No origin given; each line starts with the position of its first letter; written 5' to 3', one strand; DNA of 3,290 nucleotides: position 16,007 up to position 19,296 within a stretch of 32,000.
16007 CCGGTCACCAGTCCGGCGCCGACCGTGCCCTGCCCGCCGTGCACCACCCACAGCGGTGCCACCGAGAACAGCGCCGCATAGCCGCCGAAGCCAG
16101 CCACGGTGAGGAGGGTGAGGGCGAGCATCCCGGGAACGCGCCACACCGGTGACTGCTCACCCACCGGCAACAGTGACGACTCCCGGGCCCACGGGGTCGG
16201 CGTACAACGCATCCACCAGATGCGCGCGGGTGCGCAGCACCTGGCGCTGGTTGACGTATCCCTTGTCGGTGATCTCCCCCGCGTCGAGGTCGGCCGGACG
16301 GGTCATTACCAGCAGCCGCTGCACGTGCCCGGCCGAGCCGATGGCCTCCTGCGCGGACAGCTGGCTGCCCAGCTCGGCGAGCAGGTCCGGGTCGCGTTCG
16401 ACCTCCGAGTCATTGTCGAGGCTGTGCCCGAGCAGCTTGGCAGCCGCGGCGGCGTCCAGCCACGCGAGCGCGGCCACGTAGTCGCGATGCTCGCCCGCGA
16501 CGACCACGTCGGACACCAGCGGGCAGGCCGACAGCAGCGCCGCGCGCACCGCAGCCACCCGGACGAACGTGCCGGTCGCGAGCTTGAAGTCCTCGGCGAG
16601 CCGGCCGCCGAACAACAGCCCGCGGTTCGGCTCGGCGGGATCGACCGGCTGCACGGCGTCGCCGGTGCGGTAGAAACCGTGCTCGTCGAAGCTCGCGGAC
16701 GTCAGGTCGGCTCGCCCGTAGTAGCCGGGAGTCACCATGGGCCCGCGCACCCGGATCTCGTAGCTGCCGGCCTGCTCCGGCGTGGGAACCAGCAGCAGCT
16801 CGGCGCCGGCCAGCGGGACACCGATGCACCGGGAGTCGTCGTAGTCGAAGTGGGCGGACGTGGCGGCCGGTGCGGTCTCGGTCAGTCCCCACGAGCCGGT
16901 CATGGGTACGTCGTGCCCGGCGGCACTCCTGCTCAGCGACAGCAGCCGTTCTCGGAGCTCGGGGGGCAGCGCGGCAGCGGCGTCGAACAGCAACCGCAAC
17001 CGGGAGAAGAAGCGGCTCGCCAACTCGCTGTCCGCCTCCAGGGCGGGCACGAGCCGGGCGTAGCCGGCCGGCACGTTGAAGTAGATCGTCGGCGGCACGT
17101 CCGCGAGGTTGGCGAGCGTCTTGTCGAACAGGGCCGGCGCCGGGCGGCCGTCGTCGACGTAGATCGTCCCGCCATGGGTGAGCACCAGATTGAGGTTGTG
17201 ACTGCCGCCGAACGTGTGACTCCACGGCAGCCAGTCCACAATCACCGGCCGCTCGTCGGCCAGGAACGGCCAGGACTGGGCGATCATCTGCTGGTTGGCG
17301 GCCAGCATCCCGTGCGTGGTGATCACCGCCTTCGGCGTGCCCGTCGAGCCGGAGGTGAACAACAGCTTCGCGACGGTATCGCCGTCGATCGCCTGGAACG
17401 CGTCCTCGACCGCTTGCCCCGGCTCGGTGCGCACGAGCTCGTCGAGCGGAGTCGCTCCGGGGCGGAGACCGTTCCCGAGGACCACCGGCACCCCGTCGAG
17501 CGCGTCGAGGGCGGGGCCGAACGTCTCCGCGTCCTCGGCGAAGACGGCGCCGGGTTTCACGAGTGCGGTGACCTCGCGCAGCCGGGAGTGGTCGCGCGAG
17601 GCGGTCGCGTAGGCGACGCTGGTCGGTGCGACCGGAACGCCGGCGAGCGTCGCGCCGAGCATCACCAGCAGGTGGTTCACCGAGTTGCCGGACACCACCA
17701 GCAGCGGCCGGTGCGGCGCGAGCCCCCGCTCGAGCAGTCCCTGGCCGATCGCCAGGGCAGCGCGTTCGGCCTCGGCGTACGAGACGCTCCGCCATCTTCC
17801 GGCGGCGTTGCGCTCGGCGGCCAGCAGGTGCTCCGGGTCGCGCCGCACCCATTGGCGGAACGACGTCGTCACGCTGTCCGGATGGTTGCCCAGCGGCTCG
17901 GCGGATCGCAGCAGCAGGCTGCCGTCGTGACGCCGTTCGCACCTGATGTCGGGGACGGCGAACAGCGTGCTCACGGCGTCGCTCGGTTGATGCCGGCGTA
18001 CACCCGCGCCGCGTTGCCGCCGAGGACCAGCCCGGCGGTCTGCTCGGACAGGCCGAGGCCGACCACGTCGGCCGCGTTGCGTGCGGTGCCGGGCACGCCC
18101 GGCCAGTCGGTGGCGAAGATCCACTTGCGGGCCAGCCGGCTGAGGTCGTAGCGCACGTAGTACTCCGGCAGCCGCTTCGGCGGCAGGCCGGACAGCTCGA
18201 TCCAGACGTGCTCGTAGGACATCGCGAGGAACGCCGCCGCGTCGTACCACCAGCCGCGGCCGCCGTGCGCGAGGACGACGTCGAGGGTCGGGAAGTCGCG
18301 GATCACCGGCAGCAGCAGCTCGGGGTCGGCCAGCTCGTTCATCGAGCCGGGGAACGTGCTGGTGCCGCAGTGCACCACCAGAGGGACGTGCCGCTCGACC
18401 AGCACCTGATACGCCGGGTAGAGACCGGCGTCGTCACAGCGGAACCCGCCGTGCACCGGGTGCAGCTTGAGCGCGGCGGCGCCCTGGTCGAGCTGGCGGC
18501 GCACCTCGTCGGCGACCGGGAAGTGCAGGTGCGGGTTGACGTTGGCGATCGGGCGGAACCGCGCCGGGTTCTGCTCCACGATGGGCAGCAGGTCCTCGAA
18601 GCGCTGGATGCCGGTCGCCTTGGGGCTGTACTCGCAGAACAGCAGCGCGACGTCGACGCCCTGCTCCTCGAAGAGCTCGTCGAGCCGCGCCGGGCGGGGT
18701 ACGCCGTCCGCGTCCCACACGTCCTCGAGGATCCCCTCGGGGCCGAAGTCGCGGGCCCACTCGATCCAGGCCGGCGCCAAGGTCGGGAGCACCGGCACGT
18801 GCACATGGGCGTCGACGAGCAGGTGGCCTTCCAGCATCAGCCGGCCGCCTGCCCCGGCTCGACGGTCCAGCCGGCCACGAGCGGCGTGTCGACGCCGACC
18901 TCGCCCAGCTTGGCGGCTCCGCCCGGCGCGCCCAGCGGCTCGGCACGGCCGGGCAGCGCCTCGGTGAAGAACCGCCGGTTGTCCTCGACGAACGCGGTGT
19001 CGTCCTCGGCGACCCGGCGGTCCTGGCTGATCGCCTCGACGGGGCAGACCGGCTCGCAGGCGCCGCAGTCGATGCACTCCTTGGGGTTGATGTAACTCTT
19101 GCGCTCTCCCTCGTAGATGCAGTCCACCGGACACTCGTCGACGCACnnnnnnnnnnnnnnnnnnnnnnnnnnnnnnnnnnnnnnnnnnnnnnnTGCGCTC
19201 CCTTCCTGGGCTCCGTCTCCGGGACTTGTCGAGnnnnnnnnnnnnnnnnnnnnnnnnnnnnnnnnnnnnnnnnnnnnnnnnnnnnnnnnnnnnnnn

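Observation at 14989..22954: Non-canonical boxC operon with its own ferredoxin/FNR pair, an amidohydrolase-2, a long-form CoA ligase, an MFS transporter and a PaaX regulator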

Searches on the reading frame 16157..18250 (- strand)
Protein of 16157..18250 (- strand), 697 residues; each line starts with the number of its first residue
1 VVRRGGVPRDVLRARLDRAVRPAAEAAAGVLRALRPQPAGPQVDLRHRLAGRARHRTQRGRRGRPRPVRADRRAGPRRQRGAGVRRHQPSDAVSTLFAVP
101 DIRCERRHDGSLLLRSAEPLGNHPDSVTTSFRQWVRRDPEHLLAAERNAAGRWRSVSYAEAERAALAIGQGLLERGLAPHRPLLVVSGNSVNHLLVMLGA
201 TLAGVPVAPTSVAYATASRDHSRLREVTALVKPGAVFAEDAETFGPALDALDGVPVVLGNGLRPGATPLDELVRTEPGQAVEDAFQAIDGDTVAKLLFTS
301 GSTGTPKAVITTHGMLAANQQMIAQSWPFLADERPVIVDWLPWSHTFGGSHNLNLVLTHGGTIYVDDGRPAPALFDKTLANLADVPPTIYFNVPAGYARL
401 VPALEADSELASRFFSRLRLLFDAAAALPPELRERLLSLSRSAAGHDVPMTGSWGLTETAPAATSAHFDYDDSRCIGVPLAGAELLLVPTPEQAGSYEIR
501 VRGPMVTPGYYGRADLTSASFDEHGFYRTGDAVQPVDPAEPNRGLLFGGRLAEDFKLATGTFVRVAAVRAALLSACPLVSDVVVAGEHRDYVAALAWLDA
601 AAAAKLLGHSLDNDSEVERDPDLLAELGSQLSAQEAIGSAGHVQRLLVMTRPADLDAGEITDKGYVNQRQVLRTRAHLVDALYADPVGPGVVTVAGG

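Call 5: search_protein_families(library=pfam, proteins=[window:16157-18250:-])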
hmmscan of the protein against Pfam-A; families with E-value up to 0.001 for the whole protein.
window:16157-18250:- (697 aa): 1 family
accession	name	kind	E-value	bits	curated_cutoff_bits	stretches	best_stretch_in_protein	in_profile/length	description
PF00501.34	AMP-binding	-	5.6e-49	167.4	29.9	1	131-511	1-384/384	AMP-binding enzyme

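Call 6: search_protein_families(library=ncbifam, proteins=[window:16157-18250:-])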
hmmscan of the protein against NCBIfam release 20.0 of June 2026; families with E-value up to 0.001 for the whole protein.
window:16157-18250:- (697 aa): 75 families (the best 25 are shown)
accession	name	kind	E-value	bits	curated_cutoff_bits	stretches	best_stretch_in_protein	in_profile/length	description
NF009232.0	PRK12582.1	subfamily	2e-203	677.1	777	1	97-693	21-623/624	acyl-CoA synthetase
TIGR01733.1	AA-adenyl-dom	subfamily_domain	3e-30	105.3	317.4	1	157-584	1-409/409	amino acid adenylation domain-containing protein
NF005858.0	PRK07787.1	subfamily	1.6e-29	102.7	575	1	175-590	41-411/471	acyl-CoA synthetase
NF038343.1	ligase_FadD11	exception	7.3e-28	97.3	950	2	444-685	348-583/585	fatty acid--CoA ligase FadD11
NF004837.0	PRK06187.1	subfamily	1.1e-27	96.5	476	1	127-533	10-408/531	long-chain-fatty-acid--CoA ligase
NF005801.1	PRK07656.1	equivalog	1.3e-26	93.4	657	1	154-538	25-393/500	FadD3 family acyl-CoA ligase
NF041592.1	carboxyl_red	equivalog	5.5e-26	90.5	1300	2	498-670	446-606/1160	carboxylic acid reductase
NF005702.0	PRK07514.1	subfamily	1.6e-24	86.2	558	1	154-532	28-385/506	malonyl-CoA synthase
NF004114.0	PRK05605.1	equivalog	2.6e-23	82.2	766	1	264-534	193-456/575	long-chain-fatty-acid--CoA ligase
NF004511.1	PRK05852.1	equivalog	5.2e-23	81.5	650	1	154-533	25-390/505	FadD7 family fatty acid--CoA ligase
TIGR01923.1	menE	equivalog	2.2e-19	69.7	330.15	1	285-533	107-334/442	o-succinylbenzoate--CoA ligase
TIGR02262.1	benz_CoA_lig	subfamily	3.9e-19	68.7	375.25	1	154-590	29-444/508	benzoate-CoA ligase family protein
NF006754.0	PRK09274.1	equivalog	5.3e-19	67.8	478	1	138-532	18-428/555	fatty acid CoA ligase family protein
NF004282.0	PRK05691.1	subfamily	6.4e-18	62.2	4090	2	124-348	8-223/4334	non-ribosomal peptide synthase/polyketide synthase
NF006572.0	PRK09088.1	equivalog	1e-16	60.7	696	1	136-534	12-375/491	acyl-CoA synthetase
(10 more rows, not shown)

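Call 36: find_related_loci(query=window:16160-17974:-, collection=metagenome_contigs, flank=9000)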
Query window:16160-17974:- (605 aa) in metagenome_contigs; peptide patterns used: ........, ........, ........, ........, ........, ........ (x = any residue, [..] = any of these).
600 stretches matched a pattern (row limit reached: there are more); 570 encode a relative of the query (tblastn E <= 1e-3); the best 80 are kept; 80 distinct loci.
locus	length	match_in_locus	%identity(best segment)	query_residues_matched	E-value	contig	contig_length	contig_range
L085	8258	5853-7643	61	4-601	0e+0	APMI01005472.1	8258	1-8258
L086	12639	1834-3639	64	4-604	0e+0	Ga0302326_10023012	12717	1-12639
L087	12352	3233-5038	64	4-604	0e+0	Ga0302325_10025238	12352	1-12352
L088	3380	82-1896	62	3-604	0e+0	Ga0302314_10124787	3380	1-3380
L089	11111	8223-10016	63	2-600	0e+0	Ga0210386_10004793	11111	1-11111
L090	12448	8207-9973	62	4-594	0e+0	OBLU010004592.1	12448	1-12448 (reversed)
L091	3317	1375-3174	61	4-604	0e+0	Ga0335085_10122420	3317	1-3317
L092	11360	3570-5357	62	4-600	0e+0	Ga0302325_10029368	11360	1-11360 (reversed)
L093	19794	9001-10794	64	4-600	0e+0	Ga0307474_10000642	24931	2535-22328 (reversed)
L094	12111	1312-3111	61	4-604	0e+0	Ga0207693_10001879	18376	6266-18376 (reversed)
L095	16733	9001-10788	61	4-601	0e+0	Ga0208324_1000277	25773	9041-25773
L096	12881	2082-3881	60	2-604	0e+0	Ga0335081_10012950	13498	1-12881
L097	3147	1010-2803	62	4-604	0e+0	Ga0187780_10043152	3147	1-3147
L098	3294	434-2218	60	4-600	0e+0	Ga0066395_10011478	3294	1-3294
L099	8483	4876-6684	62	3-604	0e+0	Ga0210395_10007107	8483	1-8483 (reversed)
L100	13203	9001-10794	60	4-603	0e+0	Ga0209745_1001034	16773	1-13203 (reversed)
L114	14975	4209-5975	63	4-594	0e+0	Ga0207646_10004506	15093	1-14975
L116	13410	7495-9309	63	3-600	0e+0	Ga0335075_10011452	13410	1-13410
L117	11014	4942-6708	63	4-594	0e+0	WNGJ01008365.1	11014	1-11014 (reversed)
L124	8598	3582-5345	63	4-594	0e+0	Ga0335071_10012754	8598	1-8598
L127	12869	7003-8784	63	4-600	0e+0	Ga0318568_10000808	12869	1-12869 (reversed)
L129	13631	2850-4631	63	4-600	0e+0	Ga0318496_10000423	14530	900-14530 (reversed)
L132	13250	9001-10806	56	1-603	0e+0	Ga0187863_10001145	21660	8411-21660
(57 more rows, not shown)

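Call 40: search_protein_families(library=pfam, proteins=[L117:6753-8516:+, L127:5403-6842:+, L129:65-1048:-, L114:8359-9132:-, L124:774-1766:-, L094:8585-10720:-, L100:4094-4468:-, L132:10730-12007:+, L095:6973-8814:+, L116:4930-7356:+], max_evalue=0.00001)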
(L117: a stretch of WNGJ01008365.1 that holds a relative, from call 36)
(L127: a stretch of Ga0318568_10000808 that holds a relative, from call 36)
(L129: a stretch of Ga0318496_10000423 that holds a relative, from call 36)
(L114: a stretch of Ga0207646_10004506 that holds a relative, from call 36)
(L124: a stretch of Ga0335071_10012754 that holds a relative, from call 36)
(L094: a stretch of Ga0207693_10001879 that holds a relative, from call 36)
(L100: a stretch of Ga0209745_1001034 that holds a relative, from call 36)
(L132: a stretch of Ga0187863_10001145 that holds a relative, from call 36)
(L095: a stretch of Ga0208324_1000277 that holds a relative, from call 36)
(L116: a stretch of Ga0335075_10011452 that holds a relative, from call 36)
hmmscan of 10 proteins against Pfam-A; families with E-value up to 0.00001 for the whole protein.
L117:6753-8516:+ (587 aa): 3 families
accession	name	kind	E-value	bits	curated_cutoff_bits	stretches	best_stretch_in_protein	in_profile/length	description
PF02129.25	Peptidase_S15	-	9.2e-56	189.9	23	1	52-312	1-261/262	X-Pro dipeptidyl-peptidase (S15 family)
PF08530.16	PepX_C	-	8.6e-32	111.2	22.5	1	357-575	8-216/217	X-Pro dipeptidyl-peptidase C-terminal non-catalytic domain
PF00326.27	Peptidase_S9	-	4.1e-08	33.4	22.6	0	89-183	7-108/213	Prolyl oligopeptidase family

L127:5403-6842:+ (479 aa): 0 families

L129:65-1048:- (327 aa): 4 families
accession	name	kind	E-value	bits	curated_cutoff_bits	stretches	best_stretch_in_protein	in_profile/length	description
PF04542.20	Sigma70_r2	-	7.5e-19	67.7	24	1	21-85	5-71/71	Sigma-70 region 2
PF08281.18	Sigma70_r4_2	-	8.1e-15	54.6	25.7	1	141-191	4-54/54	Sigma-70, region 4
PF04545.22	Sigma70_r4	-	2.6e-07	30.5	24.1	1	144-191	1-48/50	Sigma-70, region 4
PF12680.13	SnoaL_2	-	5.5e-06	27.4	27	0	214-285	2-73/102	SnoaL-like domain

L114:8359-9132:- (257 aa): 1 family
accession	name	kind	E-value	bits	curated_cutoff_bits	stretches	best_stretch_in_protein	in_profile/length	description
PF00753.33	Lactamase_B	-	8.8e-14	52.3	22.7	1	22-180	6-168/196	Metallo-beta-lactamase superfamily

L124:774-1766:- (330 aa): 1 family
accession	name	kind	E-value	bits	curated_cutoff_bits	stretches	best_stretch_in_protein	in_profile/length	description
PF01370.27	Epimerase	-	9.7e-06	25.6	20.9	0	3-37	1-35/240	NAD dependent epimerase/dehydratase family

L094:8585-10720:- (711 aa): 3 families
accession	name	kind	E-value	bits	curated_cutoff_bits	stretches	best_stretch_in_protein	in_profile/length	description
PF01968.24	Hydantoinase_A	-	1.6e-63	215.1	22.9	1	217-502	1-289/291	Hydantoinase/oxoprolinase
PF05378.19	Hydant_A_N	-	3.8e-42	144.4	25.2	1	4-191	2-175/176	Hydantoinase/oxoprolinase N-terminal region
PF19278.4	Hydant_A_C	-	2.6e-25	89.4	21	1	525-701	12-187/193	Hydantoinase/oxoprolinase C-terminal domain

L100:4094-4468:- (124 aa): 1 family
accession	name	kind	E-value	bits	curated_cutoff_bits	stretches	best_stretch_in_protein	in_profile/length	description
PF08882.16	Acetone_carb_G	-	1.7e-33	115.6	21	1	9-107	16-112/113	Acetone carboxylase gamma subunit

L132:10730-12007:+ (425 aa): 2 families
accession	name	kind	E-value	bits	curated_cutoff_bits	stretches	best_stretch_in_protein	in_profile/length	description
PF02803.24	Thiolase_C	-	2.1e-19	69.8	27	1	305-422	5-122/123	Thiolase, C-terminal domain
PF00108.29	Thiolase_N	-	2.2e-16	60.5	26.4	1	46-289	9-256/260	Thiolase, N-terminal domain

L095:6973-8814:+ (613 aa): 2 families
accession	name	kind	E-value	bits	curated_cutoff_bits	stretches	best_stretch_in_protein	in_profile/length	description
PF07167.19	PhaC_N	-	1.5e-52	178.2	23.7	1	130-297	2-172/173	Poly-beta-hydroxybutyrate polymerase (PhaC) N-terminus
PF00561.26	Abhydrolase_1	-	1.1e-19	71.6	25.8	1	294-535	19-239/245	alpha/beta hydrolase fold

L116:4930-7356:+ (808 aa): 0 families

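Call 70: search_solved_structures(query=window:16160-17974:-, max_evalue=1e-15)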
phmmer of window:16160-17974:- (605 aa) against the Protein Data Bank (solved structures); distinct sequences matched with E-value up to 1e-15: 9.
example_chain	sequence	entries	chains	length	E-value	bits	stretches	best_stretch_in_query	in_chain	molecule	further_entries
3nyq_A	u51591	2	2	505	1.9e-22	83.1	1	186-509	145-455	Malonyl-CoA Ligase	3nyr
4gxr_A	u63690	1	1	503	1.2e-17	67.3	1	43-499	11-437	Malonyl CoA synthetase, Benzoate-CoA ligase Chimeric protein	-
6oz1_A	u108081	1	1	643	1.2e-17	67.3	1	196-592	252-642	Oxidoreductase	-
4gxq_A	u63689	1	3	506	1.2e-17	67.3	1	43-499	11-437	Malonyl CoA synthetase, Benzoate-CoA ligase Chimeric protein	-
4fut_A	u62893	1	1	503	1.4e-17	67.1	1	43-499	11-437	Malonyl CoA synthetase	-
4fuq_A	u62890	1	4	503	1.4e-17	67.1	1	43-499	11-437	Malonyl CoA synthetase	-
3g7s_A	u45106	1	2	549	4.1e-17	65.5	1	63-495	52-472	Long-chain-fatty-acid--CoA ligase (FadD-1)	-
5msc_A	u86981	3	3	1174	1.7e-16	63.4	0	196-503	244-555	Carboxylic acid reductase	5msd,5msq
5msp_A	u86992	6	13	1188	6.1e-16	61.6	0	182-593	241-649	Thioester reductase domain-containing protein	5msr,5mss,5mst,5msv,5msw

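Call 92: search_dna_similar(query=window:16160-17974:-, collection=plasmids, mode=protein, max_rows=25, max_evalue=1e-40)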
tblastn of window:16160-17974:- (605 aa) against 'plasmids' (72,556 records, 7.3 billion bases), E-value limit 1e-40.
Records with a match: 180; places in all: 181; records where one place covers at least 80% of the query: 178.
Best place of each record, by identity: <60% 180.
By first word of the organism name: Ralstonia 133; Burkholderia 13; Aminobacter 9; Phaeobacter 4; Caballeronia 3; Paraburkholderia 2; Rhizobium 2; Variovorax 2; Cupriavidus 2; Sinorhizobium 2; and 8 more.
By predicted mobility (MOB-suite, as given by PLSDB): mobilizable 108; non-mobilizable 65; conjugative 7.
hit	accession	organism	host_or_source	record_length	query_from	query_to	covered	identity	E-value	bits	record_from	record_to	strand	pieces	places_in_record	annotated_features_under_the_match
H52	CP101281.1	Burkholderia sp. FXe9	bacteria,soil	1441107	4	593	98%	45.6%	4e-128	422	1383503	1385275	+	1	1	feruloyl-CoA synthase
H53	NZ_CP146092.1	Ralstonia sp. RRA.1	-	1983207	11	593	96%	44.1%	6e-114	381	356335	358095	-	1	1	none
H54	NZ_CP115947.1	Ralstonia solanacearum MolK2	Musa sp.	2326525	10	592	96%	43.9%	1e-121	403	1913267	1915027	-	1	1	record has no annotation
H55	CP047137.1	Ralstonia solanacearum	Potato,Single cell,tuber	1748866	10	592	96%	43.9%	2e-121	403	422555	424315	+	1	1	AMP-binding protein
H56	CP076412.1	Ralstonia wenshanensis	soil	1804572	11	593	96%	43.7%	2e-111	374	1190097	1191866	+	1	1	feruloyl-CoA synthase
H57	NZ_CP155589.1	Ralstonia solanacearum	Musa sp.,cell culture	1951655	10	592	96%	43.7%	6e-123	407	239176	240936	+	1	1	none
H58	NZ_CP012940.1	Ralstonia solanacearum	plantain,cell culture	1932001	10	592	96%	43.7%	9e-123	407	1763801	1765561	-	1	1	none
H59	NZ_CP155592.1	Ralstonia solanacearum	Musa sp.,cell culture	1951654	10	592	96%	43.7%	9e-123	407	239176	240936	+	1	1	none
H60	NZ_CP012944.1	Ralstonia solanacearum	Cucumis sativus,cell culture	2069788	10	592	96%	43.7%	9e-123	407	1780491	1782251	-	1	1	none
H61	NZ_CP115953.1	Ralstonia solanacearum CFBP2957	Solanum lycopersicum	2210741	10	592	96%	43.7%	4e-122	405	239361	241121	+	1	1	none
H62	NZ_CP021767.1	Ralstonia solanacearum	Solanum lycopersicum,Tomato with ...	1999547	10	592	96%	43.5%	9e-122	404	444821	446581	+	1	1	none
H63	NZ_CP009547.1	Burkholderia sp. 2002721687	water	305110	9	591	96%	43.4%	5e-110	370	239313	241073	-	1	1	feruloyl-CoA synthase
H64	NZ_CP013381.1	Burkholderia humptydooensis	water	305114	9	591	96%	43.4%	5e-110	370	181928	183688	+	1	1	feruloyl-CoA synthase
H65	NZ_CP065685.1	Burkholderia humptydooensis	-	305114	9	591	96%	43.4%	5e-110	370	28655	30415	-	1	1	feruloyl-CoA synthase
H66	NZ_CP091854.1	Terrarubrum flagellatum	cell culture,forest soil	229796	10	591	96%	43.5%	1e-120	401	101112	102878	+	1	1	feruloyl-CoA synthase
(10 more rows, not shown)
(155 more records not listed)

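Call 93: get_annotated_region(hit=H52, flank=7000)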
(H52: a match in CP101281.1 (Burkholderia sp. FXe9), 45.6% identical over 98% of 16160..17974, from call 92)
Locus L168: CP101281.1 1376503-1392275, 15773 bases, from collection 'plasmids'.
description: Burkholderia sp. FXe9 plasmid unnamed1, complete sequence
organism: Burkholderia sp. FXe9 (NCBI taxid 2962884)
taxonomy: Bacteria; Pseudomonadota; Betaproteobacteria; Burkholderiales; Burkholderiaceae; Burkholderia; Burkholderia sp. FXe9
host: -; source: bacteria,soil; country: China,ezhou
typing (MOB-suite, as given by PLSDB): non-mobilizable
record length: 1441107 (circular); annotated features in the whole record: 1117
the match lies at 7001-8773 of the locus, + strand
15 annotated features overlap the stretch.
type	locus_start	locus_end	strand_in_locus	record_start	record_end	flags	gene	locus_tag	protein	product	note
CDS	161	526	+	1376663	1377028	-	-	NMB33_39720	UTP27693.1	alpha/beta fold hydrolase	-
CDS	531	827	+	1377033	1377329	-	-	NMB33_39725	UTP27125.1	hypothetical protein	-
CDS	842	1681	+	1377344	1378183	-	-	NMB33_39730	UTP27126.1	hypothetical protein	-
CDS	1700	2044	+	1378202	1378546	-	-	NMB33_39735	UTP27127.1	non-heme iron oxygenase ferredoxin subunit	-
CDS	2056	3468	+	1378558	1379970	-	-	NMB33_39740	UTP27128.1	aromatic ring-hydroxylating dioxygenase subunit alpha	-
CDS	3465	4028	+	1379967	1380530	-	-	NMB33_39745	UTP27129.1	3-phenylpropionate/cinnamic acid dioxygenase subunit beta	-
CDS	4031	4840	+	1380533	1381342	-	hcaB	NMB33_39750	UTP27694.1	3-(cis-5,6-dihydroxycyclohexa-1, 3-dien-1-yl)propanoate dehydrogenase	-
CDS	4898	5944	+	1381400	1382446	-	-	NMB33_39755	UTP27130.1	nitronate monooxygenase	-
CDS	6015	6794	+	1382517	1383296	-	-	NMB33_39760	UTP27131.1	fumarylacetoacetate hydrolase family protein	-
CDS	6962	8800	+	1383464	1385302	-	-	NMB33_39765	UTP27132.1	feruloyl-CoA synthase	-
CDS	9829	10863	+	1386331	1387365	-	dmpG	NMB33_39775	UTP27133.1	4-hydroxy-2-oxovalerate aldolase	-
CDS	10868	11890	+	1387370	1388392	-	-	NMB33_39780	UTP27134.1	FAD-binding oxidoreductase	-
CDS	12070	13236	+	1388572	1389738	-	sucC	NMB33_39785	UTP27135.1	ADP-forming succinate--CoA ligase subunit beta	-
CDS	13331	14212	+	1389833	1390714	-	sucD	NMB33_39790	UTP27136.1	succinate--CoA ligase subunit alpha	-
CDS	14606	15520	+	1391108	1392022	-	-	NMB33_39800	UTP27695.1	LysR family transcriptional regulator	-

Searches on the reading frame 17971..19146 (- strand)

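Call 5: search_protein_families(library=pfam, proteins=[window:17971-19146:-])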
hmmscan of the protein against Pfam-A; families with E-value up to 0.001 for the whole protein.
window:17971-19146:- (391 aa): 1 family
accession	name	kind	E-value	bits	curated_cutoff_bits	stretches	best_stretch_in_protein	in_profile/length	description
PF04909.20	Amidohydro_2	-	5.2e-29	102.4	26.4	1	111-383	1-287/289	Amidohydrolase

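Call 6: search_protein_families(library=ncbifam, proteins=[window:17971-19146:-])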
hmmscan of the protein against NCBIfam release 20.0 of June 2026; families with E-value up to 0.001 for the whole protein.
window:17971-19146:- (391 aa): 0 families
